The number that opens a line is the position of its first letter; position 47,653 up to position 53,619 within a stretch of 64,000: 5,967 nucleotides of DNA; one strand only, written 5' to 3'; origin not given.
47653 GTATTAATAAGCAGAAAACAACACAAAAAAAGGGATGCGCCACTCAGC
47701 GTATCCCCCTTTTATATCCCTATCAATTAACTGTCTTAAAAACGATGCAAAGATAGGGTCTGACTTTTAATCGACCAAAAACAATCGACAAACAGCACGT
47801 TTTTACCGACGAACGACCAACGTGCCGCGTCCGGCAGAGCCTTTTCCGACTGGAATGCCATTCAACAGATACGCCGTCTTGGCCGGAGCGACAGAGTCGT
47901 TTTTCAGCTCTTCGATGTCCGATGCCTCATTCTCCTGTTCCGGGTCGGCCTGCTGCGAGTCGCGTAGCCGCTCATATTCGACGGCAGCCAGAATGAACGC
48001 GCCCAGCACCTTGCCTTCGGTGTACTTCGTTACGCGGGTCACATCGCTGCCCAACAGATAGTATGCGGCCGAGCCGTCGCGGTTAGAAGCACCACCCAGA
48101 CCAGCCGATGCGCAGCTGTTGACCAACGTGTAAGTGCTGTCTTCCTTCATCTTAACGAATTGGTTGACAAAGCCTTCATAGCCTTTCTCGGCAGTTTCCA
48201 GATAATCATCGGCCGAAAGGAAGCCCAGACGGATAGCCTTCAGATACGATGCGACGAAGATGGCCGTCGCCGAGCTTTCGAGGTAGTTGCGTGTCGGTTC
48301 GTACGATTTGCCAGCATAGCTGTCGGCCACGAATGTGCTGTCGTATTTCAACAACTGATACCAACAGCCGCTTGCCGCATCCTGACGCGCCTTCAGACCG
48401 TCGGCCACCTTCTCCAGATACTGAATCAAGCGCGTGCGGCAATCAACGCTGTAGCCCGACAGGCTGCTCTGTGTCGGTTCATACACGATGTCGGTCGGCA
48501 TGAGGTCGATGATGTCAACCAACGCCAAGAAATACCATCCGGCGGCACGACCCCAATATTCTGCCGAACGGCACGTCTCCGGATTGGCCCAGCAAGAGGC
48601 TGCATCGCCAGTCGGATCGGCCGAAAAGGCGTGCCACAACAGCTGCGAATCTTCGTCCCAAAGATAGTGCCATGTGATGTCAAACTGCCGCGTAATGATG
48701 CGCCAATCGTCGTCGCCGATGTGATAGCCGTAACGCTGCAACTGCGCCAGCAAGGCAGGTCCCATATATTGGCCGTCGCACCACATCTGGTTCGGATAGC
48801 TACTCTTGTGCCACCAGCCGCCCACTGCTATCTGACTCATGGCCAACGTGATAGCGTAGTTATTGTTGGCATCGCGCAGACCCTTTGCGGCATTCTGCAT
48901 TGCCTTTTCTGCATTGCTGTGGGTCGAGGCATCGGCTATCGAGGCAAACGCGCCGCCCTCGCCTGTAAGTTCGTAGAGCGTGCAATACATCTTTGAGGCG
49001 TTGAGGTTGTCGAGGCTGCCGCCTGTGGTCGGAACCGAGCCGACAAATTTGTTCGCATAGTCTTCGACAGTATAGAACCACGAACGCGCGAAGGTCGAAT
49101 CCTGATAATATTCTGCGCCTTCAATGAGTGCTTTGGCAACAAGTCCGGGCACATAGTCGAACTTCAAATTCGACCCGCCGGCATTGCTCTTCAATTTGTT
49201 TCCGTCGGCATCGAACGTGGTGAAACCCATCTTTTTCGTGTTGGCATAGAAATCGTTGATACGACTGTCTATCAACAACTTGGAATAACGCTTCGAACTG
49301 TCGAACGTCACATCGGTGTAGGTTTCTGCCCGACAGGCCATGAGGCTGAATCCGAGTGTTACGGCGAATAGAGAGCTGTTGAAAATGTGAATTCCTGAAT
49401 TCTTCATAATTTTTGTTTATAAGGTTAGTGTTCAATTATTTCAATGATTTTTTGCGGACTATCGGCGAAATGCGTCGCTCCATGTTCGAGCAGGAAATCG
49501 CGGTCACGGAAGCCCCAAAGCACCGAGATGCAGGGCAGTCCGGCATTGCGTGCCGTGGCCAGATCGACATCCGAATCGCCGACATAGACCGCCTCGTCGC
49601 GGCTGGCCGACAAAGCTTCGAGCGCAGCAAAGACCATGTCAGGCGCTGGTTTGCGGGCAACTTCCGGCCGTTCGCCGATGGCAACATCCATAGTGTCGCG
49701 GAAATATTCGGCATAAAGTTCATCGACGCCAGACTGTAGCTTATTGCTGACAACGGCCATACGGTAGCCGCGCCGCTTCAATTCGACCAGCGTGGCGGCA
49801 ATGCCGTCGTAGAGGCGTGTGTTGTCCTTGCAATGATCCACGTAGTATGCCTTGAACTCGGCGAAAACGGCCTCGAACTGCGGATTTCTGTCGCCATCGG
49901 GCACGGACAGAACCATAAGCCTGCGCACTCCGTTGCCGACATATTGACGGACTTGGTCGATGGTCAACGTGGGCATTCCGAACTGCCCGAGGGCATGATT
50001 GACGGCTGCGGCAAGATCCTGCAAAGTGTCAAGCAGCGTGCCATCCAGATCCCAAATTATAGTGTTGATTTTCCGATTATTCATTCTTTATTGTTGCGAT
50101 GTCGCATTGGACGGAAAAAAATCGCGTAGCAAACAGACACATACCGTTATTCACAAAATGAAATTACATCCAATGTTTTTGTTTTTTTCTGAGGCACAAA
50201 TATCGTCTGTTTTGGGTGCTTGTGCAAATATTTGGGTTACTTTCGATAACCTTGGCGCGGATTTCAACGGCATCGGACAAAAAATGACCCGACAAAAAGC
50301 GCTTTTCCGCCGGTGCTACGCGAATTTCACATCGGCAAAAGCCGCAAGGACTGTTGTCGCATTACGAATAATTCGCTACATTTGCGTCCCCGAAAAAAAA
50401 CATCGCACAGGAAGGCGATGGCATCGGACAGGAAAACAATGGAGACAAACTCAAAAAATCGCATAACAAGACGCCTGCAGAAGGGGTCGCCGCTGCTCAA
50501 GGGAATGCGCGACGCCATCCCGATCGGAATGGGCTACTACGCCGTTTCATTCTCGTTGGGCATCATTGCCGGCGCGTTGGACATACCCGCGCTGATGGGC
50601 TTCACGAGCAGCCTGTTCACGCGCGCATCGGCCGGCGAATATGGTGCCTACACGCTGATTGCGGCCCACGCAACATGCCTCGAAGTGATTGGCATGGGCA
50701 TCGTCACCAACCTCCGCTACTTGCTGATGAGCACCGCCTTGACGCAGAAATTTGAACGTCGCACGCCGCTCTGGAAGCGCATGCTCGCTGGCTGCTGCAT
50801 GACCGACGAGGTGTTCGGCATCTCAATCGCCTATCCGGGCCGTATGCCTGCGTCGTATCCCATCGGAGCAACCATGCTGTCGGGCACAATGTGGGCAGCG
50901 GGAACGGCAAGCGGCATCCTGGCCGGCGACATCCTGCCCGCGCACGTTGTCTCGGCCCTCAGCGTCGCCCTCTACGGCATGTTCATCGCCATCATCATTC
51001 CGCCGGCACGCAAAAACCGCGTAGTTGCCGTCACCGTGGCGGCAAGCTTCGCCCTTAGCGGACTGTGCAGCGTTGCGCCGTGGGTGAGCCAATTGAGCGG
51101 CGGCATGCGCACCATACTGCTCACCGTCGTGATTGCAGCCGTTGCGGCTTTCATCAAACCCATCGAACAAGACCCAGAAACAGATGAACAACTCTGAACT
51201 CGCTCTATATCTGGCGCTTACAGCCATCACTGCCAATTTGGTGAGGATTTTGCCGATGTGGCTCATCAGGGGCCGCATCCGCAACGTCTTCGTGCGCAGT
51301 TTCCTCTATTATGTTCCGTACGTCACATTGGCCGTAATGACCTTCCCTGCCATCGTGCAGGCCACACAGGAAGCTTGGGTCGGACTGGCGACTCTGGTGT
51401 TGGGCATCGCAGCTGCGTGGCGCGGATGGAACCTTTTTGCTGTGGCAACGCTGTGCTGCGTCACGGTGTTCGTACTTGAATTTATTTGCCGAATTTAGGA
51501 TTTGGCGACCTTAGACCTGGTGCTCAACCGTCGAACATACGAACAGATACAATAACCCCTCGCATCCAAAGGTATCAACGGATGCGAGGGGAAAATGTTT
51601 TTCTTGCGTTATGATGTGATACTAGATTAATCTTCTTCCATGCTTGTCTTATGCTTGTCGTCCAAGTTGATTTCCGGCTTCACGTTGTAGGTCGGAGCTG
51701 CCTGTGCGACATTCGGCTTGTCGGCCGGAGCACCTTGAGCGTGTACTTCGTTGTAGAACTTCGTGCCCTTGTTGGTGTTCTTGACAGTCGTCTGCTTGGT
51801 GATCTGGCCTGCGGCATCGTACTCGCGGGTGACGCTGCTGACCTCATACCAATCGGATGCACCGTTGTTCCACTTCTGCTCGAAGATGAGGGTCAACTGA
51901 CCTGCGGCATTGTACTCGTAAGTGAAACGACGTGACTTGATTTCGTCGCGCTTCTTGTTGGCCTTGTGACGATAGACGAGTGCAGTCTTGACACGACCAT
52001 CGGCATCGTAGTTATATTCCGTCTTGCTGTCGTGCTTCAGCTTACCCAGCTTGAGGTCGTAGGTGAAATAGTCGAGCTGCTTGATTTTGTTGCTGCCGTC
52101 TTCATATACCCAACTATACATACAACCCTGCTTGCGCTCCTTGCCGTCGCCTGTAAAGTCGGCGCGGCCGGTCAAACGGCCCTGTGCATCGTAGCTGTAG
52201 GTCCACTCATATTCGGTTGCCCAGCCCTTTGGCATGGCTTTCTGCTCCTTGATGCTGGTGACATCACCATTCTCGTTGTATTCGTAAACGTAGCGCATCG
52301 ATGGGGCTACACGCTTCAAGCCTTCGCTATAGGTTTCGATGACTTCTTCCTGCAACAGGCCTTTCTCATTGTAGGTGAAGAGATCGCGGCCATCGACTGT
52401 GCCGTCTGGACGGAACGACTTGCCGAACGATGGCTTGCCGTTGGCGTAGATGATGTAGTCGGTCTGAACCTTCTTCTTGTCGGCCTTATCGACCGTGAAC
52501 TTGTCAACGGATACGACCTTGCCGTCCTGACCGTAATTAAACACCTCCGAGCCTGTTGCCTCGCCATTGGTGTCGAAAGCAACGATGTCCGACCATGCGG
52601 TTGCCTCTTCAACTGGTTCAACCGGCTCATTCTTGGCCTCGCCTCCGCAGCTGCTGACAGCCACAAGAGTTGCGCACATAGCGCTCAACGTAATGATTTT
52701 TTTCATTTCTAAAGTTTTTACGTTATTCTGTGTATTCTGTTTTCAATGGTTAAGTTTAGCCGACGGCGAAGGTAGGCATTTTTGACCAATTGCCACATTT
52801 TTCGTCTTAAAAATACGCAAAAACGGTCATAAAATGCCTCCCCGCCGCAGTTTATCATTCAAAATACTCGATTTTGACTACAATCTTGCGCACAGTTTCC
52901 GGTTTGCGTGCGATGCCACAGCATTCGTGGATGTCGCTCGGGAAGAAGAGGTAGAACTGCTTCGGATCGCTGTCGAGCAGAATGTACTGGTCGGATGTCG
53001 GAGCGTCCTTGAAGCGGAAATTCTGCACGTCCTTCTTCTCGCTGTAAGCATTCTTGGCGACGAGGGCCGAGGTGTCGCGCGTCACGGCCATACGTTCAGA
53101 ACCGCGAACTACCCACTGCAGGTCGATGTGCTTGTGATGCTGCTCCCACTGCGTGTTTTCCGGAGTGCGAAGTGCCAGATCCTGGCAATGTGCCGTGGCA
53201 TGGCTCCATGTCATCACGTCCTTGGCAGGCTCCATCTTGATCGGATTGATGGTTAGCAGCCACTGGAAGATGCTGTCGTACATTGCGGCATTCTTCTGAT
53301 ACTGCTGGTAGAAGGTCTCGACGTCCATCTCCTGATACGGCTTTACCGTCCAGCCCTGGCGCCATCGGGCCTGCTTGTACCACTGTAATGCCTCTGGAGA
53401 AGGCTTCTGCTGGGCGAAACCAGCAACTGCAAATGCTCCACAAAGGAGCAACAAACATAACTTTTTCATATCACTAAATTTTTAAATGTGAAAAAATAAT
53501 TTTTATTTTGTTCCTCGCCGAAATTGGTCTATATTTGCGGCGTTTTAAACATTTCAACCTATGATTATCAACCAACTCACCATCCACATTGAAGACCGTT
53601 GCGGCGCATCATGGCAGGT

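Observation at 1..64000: Octamer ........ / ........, and the variant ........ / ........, is over-represented in several reading frames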

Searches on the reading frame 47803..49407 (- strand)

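Call 62: search_protein_families(library=pfam, proteins=[window:47803-49407:-], max_evalue=0.00001)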
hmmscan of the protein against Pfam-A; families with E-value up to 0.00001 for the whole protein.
window:47803-49407:- (534 aa): 1 family
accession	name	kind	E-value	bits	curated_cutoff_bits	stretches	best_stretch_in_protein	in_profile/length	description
PF07470.19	Glyco_hydro_88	-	1.2e-47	163.1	26.6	1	79-481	23-351/352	Glycosyl Hydrolase Family 88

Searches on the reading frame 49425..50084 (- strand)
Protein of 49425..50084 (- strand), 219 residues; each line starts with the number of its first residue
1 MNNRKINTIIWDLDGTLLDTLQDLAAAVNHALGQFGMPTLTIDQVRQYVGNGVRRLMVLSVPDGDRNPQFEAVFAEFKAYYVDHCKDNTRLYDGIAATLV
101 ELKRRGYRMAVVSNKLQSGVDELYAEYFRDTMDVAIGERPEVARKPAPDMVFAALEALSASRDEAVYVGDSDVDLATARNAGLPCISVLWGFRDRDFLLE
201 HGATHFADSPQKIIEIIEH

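Call 62: search_protein_families(library=pfam, proteins=[window:49425-50084:-], max_evalue=0.00001)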
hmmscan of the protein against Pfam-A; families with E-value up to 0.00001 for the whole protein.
window:49425-50084:- (219 aa): 4 families
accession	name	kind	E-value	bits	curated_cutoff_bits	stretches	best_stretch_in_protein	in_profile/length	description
PF13419.12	HAD_2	-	8e-37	127.5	23.8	1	9-188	1-178/178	Haloacid dehalogenase-like hydrolase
PF00702.32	Hydrolase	-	3.2e-24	86.8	26.4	1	6-182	1-191/191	haloacid dehalogenase-like hydrolase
PF13242.12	Hydrolase_like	-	1.1e-11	44.9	22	1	142-209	1-71/75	HAD-hyrolase-like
PF12710.13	HAD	-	3.2e-09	37.9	27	1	9-179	1-189/189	haloacid dehalogenase-like hydrolase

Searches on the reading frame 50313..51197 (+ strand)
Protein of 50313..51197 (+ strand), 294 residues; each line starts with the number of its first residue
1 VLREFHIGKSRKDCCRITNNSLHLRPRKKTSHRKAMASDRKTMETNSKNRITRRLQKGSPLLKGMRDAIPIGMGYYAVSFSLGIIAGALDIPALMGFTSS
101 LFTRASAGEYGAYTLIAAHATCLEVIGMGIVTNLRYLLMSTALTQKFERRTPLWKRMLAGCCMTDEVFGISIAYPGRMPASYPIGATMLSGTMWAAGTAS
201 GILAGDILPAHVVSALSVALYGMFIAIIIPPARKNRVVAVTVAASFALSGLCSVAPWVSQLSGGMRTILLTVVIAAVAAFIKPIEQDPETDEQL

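Call 62: search_protein_families(library=pfam, proteins=[window:50313-51197:+], max_evalue=0.00001)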
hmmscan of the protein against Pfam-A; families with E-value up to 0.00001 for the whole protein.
window:50313-51197:+ (294 aa): 1 family
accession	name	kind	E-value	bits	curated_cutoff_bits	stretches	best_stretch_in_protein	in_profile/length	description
PF03591.19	AzlC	-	5.9e-27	95.2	32.1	1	70-208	1-137/137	AzlC protein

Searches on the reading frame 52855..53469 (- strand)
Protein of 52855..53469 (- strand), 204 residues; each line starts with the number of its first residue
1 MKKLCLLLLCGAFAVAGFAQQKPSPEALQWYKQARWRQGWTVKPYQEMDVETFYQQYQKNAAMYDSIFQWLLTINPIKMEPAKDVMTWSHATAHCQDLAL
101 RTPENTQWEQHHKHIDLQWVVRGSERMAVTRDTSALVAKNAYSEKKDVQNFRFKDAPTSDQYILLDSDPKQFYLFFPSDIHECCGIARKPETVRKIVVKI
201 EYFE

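Call 63: search_protein_families(library=pfam, proteins=[window:52855-53469:-], max_evalue=0.00001)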
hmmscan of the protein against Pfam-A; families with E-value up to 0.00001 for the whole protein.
window:52855-53469:- (204 aa): 1 family
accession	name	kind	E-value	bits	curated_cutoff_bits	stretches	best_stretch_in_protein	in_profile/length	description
PF04074.18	DUF386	-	2e-22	80.2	26.5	1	55-201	10-145/145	YhcH/YjgK/YiaL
